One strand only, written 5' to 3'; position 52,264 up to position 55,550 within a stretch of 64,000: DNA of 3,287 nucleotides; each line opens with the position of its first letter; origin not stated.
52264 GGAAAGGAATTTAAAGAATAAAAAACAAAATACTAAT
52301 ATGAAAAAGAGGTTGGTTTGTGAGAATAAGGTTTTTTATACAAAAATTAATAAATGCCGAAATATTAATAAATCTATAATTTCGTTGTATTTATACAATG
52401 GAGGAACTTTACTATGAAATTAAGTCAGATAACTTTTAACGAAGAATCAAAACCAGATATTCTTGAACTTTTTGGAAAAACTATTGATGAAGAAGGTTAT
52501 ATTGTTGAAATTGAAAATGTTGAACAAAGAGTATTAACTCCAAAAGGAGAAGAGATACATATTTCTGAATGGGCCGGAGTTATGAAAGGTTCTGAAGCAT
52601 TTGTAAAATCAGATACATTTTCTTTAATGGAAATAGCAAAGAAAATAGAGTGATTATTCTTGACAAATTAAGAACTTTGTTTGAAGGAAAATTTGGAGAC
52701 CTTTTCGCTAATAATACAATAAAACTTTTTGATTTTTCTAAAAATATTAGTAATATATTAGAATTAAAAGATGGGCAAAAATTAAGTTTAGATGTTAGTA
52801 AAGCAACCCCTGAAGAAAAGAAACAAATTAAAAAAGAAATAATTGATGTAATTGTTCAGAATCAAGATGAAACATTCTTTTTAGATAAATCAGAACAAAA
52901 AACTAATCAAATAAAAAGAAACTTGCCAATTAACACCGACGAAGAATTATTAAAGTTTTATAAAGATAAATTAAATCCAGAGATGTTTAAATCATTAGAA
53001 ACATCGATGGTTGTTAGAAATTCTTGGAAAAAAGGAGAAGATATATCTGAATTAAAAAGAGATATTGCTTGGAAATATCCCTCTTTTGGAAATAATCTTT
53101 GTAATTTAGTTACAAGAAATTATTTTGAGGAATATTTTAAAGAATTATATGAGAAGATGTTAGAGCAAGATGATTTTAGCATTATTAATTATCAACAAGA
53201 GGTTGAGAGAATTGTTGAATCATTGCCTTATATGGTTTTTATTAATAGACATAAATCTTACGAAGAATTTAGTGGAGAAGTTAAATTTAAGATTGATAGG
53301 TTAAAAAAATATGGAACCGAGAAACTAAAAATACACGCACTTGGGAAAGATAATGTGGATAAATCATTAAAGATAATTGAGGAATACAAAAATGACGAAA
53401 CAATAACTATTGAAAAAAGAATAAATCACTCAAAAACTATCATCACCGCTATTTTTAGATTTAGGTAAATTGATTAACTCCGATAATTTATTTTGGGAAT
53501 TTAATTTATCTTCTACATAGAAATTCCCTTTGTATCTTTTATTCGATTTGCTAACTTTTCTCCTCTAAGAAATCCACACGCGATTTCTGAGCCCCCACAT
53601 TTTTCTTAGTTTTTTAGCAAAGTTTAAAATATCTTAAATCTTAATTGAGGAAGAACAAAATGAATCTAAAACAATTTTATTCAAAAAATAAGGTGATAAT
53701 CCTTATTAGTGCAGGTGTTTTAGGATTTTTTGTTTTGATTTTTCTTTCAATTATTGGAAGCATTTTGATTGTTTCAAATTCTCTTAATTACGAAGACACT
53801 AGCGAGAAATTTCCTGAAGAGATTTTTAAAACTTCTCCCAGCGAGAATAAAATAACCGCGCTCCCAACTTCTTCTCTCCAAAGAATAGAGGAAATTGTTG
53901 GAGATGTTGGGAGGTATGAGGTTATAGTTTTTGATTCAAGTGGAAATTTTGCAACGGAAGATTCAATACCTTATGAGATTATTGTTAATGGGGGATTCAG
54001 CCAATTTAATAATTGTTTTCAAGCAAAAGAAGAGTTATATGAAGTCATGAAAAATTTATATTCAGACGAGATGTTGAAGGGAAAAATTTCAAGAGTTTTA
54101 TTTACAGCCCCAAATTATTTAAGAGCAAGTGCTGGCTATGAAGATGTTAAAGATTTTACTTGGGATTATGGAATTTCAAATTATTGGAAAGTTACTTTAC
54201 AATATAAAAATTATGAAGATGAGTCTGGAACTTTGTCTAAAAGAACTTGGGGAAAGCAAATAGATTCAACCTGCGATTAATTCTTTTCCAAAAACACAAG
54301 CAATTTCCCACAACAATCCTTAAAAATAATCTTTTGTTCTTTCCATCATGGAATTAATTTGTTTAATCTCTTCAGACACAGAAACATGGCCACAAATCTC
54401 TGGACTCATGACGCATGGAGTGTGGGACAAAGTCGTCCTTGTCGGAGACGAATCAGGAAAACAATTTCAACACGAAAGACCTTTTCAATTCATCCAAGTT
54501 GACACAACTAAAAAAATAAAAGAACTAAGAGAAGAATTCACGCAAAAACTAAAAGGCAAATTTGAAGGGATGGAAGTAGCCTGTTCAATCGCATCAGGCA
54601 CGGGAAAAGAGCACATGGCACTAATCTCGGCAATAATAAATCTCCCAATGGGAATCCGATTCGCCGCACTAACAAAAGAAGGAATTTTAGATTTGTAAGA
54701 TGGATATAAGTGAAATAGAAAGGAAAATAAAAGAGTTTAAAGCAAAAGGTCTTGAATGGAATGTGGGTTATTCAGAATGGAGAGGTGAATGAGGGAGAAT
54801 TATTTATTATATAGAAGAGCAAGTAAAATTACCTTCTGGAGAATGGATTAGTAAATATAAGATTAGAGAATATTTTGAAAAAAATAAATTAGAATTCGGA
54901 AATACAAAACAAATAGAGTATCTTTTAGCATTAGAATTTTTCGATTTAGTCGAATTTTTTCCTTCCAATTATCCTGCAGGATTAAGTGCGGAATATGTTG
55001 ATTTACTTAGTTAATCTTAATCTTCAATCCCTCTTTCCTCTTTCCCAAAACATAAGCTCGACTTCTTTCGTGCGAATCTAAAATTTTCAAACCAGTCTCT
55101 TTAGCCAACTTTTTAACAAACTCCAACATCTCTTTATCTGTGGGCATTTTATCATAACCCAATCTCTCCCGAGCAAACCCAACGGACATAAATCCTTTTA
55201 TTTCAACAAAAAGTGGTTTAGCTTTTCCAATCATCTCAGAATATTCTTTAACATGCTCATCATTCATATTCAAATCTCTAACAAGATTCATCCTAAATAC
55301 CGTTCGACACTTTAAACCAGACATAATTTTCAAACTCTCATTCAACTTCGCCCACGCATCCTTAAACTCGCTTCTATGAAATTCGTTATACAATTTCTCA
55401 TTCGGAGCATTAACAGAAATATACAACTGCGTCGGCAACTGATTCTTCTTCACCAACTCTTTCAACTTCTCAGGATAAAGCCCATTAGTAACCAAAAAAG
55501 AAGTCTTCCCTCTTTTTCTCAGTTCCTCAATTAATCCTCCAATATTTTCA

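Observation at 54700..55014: A 105-codon coding-like frame containing one in-frame TGA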

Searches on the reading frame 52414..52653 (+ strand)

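Call 5: search_protein_families(library=pfam, proteins=[window:52414-52653:+], max_evalue=1)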
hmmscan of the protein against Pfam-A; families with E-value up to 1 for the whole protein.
window:52414-52653:+ (79 aa): 0 families

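Call 43: search_protein_families(library=ncbifam, proteins=[window:52414-52653:+], max_evalue=1)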
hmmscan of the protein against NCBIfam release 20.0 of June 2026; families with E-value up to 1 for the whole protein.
window:52414-52653:+ (79 aa): 1 family
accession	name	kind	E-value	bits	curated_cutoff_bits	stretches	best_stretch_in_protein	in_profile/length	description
NF038259.1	ectoine_DoeA_2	exception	0.0054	15.5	575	1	26-73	324-370/386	ectoine hydrolase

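Call 61: search_protein_families(library=padloc, proteins=[window:52414-52653:+], max_evalue=0.1)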
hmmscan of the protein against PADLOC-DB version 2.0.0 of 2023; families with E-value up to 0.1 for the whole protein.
window:52414-52653:+ (79 aa): 0 families

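Call 62: search_protein_families(library=phrogs, proteins=[window:52414-52653:+], max_evalue=0.1)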
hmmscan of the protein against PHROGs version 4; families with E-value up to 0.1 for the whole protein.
window:52414-52653:+ (79 aa): 0 families

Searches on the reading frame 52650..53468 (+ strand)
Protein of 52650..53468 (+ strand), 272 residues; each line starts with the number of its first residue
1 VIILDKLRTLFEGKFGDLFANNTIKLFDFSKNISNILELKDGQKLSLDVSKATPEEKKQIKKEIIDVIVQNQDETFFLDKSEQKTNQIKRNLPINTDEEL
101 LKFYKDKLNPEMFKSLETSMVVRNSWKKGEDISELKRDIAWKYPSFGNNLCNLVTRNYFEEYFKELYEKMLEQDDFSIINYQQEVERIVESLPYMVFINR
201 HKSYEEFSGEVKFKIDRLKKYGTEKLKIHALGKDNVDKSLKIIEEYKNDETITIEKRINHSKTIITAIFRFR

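Call 5: search_protein_families(library=pfam, proteins=[window:52650-53468:+], max_evalue=1)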
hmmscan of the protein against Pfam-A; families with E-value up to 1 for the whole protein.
window:52650-53468:+ (272 aa): 1 family
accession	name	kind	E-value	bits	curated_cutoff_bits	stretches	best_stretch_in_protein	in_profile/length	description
PF24897.1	DUF7744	-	0.035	14.7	27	1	36-75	39-80/101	Domain of unknown function (DUF7744)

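Call 43: search_protein_families(library=ncbifam, proteins=[window:52650-53468:+], max_evalue=1)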
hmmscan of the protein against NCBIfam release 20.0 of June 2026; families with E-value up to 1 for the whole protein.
window:52650-53468:+ (272 aa): 0 families

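Call 61: search_protein_families(library=padloc, proteins=[window:52650-53468:+], max_evalue=0.1)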
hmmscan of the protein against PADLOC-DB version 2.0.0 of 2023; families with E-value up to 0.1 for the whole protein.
window:52650-53468:+ (272 aa): 0 families

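Call 62: search_protein_families(library=phrogs, proteins=[window:52650-53468:+], max_evalue=0.1)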
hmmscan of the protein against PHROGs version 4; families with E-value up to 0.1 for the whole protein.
window:52650-53468:+ (272 aa): 1 family
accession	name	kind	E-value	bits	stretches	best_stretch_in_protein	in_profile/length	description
phrog_13344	-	unknown function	0.025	14.7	1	29-87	151-208/275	-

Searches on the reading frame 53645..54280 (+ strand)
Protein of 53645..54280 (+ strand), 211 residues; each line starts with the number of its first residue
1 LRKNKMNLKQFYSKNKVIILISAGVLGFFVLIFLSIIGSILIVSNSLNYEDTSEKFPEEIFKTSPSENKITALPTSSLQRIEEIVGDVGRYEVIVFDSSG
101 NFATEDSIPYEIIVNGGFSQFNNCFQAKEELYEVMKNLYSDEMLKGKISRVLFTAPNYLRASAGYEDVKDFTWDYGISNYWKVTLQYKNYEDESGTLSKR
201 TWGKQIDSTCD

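Call 5: search_protein_families(library=pfam, proteins=[window:53645-54280:+], max_evalue=1)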
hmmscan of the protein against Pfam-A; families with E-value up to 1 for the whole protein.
window:53645-54280:+ (211 aa): 0 families

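Call 43: search_protein_families(library=ncbifam, proteins=[window:53645-54280:+], max_evalue=1)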
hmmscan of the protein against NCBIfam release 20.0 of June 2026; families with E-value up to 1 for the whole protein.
window:53645-54280:+ (211 aa): 1 family
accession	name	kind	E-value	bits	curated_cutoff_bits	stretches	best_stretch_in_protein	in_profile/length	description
NF006547.1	PRK09040.1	equivalog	0.23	10.8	194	1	23-54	22-53/213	hypothetical protein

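Call 61: search_protein_families(library=padloc, proteins=[window:53645-54280:+], max_evalue=0.1)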
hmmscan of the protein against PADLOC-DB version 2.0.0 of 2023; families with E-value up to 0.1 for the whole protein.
window:53645-54280:+ (211 aa): 0 families

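Call 62: search_protein_families(library=phrogs, proteins=[window:53645-54280:+], max_evalue=0.1)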
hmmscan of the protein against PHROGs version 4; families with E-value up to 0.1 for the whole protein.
window:53645-54280:+ (211 aa): 0 families

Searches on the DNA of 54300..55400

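Call 39: search_rna_families(source=window, start=54300, end=55400, threshold=evalue, max_evalue=10)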
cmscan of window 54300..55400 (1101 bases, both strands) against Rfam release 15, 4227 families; matches with E-value up to 10: 5.
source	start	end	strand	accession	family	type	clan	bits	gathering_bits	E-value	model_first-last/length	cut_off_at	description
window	54891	54989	+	RF01470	rli38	Gene; sRNA;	-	21.8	49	2.6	1-150/150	no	Listeria sRNA rli38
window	54970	55102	-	RF02857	30_255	Gene; sRNA;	-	17.8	197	5.9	1-213/213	no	Leptospira sRNA 30_255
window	55080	55151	-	RF00521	SAM_alpha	Cis-reg; riboswitch;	-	15.2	36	1.5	1-79/79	no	Alpha-proteobacteria SAM riboswitch aptamer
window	55235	55286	-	RF00345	snoR1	Gene; snRNA; snoRNA; CD-box;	CL00066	14.4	49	7.6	35-91/93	no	Small nucleolar RNA snoR1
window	54406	54444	-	RF01068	Guanidine-II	Cis-reg; riboswitch;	-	13.2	32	8.3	1-48/48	no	Guanidine-II riboswitch aptamer (mini-ykkC)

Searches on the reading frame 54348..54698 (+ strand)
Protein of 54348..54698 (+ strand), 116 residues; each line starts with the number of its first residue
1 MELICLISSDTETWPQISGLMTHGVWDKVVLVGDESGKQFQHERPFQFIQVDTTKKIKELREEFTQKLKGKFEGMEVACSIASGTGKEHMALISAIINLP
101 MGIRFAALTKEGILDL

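Call 5: search_protein_families(library=pfam, proteins=[window:54348-54698:+], max_evalue=1)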
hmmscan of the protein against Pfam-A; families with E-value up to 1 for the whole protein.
window:54348-54698:+ (116 aa): 0 families

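Call 43: search_protein_families(library=ncbifam, proteins=[window:54348-54698:+], max_evalue=1)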
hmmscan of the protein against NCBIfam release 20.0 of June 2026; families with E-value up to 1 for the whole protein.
window:54348-54698:+ (116 aa): 0 families

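Call 57: list_cluster_members(proteins=[P0008, P0004, P0001, window:54348-54698:+])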
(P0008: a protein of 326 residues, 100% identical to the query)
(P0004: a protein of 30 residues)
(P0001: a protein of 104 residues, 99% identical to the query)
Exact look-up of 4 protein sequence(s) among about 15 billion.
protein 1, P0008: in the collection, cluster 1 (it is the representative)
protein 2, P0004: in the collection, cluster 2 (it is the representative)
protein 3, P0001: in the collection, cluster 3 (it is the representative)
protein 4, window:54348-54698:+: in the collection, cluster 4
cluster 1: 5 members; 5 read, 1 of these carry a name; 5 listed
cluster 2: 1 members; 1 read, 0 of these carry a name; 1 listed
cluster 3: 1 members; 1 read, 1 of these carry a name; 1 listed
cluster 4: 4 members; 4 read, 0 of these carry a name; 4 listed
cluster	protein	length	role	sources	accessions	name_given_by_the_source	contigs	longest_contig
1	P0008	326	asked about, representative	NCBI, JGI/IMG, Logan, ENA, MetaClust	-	\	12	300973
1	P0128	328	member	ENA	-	-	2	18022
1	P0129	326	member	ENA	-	-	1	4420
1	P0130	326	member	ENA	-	-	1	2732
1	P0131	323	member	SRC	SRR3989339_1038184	-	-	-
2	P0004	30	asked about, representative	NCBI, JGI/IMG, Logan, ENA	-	-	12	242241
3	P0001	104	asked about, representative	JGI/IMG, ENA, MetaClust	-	\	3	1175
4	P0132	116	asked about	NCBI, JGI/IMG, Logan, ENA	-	-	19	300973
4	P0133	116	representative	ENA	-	-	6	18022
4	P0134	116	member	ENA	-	-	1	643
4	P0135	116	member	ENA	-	-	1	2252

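Call 61: search_protein_families(library=padloc, proteins=[window:54348-54698:+], max_evalue=0.1)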
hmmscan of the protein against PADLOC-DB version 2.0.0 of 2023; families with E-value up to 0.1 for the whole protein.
window:54348-54698:+ (116 aa): 3 families
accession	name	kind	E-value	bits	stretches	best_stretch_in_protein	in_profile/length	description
PDLC04506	PDC-M19B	-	0.019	12.4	1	44-88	62-105/236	-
PDLC01802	CARF1--CARF_HEPN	-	0.025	11.4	1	28-97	39-106/388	-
PDLC00807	Cyclase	-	0.048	10.8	1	44-80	118-151/342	oligonucleotide-cyclase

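Call 62: search_protein_families(library=phrogs, proteins=[window:54348-54698:+], max_evalue=0.1)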
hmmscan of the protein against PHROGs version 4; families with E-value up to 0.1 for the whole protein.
window:54348-54698:+ (116 aa): 0 families

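Call 66: search_solved_structures(query=A3, max_evalue=10)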
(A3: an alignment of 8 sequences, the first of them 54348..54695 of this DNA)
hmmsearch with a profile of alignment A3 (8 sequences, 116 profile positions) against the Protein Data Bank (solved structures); distinct sequences matched with E-value up to 10: 8.
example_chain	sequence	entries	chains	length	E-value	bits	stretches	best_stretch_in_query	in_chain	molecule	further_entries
5l3r_A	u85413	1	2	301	0.16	15.1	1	46-110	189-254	Signal recognition particle 54 kDa protein, chloroplastic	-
6bxf_A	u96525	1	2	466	2.2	11.4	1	37-73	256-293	Chimera protein of Integrin beta-3 and Integrin alpha-L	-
6bxb_A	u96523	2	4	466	2.2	11.4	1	37-73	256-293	Chimera protein of Integrin beta-3 and Integrin alpha-L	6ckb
2wwf_A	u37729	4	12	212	2.3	11.3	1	36-71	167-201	THYMIDILATE KINASE, PUTATIVE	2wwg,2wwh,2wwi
2yof_A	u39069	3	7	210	2.4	11.3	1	36-71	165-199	THYMIDYLATE KINASE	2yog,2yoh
6bxj_A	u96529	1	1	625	3.2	10.9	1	38-73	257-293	Chimera protein of Integrin beta-3 and Integrin alpha-L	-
3zjc_A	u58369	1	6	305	4.1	10.5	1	27-68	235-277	GTPASE IMAP FAMILY MEMBER 7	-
8th8_S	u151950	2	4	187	6.5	9.9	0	35-69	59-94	Coiled-coil domain-containing protein 153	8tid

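Call 73: predict_structure(protein=window:54348-54695:+)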
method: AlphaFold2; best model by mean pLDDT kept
length: 116 residues; sequences in the alignment: 1
mean_pLDDT: 59.4   pTM: 0.52
mean pLDDT of the five models: 59.4, 49.1, 48.7, 48.4, 45.2
residues with pLDDT >= 90: 0; 70-90: 19; 50-70: 76; < 50: 21
segments of 3 or more residues with pLDDT < 50: 1-3, 74-84, 114-116
pLDDT, mean of each block of 10 residues (from residue 1): 54 70 63 70 72 64 65 48 48 53 53 49
secondary structure, 60 per line:
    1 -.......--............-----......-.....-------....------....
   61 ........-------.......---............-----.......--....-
elements in order: E2-8 H11-22 E28-33 H35-39 E47-50 H57-68 E76-82 H86-97 E103-109 E112-115
